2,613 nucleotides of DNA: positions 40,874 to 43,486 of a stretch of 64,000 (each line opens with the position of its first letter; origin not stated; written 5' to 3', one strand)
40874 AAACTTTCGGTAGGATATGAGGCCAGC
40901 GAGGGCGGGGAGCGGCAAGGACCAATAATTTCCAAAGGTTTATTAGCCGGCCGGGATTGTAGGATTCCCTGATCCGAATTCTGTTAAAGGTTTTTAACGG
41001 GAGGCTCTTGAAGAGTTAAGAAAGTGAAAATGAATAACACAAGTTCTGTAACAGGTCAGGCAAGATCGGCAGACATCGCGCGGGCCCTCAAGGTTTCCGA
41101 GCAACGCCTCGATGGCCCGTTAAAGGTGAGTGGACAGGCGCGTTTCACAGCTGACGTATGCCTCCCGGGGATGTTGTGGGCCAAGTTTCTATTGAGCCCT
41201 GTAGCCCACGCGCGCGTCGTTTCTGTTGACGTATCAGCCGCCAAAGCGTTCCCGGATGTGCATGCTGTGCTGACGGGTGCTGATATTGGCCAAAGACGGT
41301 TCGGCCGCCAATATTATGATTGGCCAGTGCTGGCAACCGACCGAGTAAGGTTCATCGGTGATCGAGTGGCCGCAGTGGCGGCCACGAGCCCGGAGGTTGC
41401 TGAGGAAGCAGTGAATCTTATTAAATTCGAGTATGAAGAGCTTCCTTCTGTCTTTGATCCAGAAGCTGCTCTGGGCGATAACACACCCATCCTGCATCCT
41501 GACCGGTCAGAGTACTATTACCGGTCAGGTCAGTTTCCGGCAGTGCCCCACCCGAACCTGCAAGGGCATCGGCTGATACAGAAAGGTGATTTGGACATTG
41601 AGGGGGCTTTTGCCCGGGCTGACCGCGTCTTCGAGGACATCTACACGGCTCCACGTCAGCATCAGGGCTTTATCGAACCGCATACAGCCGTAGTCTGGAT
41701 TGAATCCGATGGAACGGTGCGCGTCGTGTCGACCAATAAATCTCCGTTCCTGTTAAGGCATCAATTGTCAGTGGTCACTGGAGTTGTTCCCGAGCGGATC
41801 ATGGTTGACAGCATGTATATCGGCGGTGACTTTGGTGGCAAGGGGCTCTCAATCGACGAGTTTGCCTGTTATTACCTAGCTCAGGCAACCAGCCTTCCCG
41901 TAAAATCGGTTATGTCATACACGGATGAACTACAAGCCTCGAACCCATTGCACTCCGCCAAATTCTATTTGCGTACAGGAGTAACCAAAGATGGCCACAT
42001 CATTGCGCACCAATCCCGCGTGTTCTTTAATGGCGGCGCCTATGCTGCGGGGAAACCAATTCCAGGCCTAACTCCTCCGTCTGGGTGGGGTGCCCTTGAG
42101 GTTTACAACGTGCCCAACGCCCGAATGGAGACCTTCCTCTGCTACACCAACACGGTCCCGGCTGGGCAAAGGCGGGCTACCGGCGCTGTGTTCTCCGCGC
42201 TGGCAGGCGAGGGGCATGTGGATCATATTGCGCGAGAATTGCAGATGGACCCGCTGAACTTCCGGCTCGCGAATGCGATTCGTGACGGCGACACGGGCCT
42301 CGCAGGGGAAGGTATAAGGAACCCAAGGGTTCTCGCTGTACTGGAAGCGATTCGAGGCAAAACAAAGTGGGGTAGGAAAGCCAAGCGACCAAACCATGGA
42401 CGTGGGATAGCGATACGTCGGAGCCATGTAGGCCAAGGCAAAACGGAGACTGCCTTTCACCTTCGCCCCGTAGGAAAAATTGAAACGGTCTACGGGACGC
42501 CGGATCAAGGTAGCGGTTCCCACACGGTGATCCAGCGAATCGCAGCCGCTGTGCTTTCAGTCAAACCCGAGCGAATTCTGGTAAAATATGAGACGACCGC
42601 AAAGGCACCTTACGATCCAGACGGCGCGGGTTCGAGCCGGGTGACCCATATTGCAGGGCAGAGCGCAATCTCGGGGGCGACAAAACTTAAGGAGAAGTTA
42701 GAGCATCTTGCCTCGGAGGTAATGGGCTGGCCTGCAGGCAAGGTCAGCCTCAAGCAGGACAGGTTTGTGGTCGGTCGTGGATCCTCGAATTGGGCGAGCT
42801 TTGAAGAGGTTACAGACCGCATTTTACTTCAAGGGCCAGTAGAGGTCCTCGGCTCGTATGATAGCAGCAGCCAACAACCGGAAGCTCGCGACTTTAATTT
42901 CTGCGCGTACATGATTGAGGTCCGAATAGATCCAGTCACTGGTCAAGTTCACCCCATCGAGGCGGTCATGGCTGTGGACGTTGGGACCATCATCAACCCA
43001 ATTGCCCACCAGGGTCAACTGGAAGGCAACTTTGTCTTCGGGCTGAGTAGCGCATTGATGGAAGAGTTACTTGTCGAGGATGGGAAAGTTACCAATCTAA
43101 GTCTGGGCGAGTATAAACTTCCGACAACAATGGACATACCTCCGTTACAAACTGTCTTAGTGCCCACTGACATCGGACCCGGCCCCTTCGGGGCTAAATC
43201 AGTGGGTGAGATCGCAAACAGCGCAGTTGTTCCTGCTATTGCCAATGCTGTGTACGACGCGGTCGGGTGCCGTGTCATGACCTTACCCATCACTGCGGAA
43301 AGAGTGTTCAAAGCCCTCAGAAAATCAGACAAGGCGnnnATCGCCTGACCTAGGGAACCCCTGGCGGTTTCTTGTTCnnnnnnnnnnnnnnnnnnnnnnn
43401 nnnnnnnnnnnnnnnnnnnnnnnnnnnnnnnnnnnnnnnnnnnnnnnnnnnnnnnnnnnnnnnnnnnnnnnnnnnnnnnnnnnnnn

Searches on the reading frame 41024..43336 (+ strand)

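Call 46: search_protein_families(library=pfam, proteins=[window:41024-43336:+], max_evalue=0.00001)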
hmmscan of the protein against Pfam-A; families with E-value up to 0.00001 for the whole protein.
window:41024-43336:+ (771 aa): 3 families
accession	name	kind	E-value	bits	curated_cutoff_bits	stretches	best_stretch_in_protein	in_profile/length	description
PF02738.23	MoCoBD_1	-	8.6e-54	182.6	27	1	184-418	12-244/244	Molybdopterin cofactor-binding domain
PF20256.3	MoCoBD_2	-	1.5e-51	176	27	1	457-706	24-283/283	Molybdopterin cofactor-binding domain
PF01315.27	Ald_Xan_dh_C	-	2e-27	96.1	31.3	1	36-141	1-110/110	Aldehyde oxidase and xanthine dehydrogenase, a/b hammerhead domain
